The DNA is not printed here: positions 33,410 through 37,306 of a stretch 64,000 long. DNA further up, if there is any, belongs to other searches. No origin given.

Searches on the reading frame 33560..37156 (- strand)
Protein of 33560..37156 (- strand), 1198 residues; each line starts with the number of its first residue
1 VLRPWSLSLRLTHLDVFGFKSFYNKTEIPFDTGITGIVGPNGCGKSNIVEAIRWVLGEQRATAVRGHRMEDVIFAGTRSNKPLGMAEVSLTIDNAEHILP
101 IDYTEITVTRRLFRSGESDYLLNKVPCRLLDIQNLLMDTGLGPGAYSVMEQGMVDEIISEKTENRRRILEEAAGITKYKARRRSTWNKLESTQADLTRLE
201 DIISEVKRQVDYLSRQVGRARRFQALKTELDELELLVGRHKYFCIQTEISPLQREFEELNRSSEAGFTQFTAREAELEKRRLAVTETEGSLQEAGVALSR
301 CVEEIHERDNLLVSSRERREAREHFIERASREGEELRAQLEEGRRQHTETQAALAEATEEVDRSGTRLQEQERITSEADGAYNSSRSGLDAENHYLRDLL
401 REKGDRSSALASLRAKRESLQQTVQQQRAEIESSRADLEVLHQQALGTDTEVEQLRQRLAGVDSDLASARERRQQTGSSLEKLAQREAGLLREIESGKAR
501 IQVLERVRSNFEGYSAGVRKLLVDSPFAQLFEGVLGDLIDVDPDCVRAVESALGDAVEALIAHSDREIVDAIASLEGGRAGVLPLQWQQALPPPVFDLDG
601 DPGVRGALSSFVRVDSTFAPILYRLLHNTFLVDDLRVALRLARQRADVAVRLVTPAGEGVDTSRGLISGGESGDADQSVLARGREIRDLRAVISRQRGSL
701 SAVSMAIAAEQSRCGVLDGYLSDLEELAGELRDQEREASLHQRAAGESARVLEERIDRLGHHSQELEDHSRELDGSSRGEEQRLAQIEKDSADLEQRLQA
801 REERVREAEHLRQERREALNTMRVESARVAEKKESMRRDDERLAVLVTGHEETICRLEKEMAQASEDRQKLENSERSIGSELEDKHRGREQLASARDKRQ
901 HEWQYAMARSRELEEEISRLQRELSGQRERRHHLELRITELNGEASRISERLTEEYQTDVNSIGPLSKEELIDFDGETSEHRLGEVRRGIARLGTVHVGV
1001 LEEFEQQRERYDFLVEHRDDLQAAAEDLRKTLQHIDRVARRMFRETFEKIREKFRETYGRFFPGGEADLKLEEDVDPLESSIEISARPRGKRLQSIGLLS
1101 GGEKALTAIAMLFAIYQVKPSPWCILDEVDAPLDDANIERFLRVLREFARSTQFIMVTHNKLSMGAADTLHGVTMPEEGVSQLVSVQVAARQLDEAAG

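Call 64: search_protein_families(library=pfam, proteins=[window:33560-37156:-], max_evalue=0.0001)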
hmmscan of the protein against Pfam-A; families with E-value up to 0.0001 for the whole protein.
window:33560-37156:- (1198 aa): 6 families
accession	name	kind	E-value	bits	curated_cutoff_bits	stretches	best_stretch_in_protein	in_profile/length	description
PF02463.25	SMC_N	-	2.3e-65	220.5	40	1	11-1181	2-219/220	RecF/RecN/SMC N terminal domain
PF06470.18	SMC_hinge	-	3.3e-16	60.2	22.5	1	532-642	5-116/116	SMC proteins Flexible Hinge Domain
PF13304.12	AAA_21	-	1.9e-15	58.2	27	2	1037-1160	175-299/304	AAA domain, putative AbiEii toxin, Type IV TA system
PF13476.12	AAA_23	-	9.3e-10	39.9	27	1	15-232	3-158/201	AAA domain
PF13175.12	AAA_15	-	2.3e-08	34.5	32.1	1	13-60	5-51/374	AAA ATPase domain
PF13555.12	AAA_29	-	6.7e-05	23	27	0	11-57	1-47/61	P-loop containing region of AAA domain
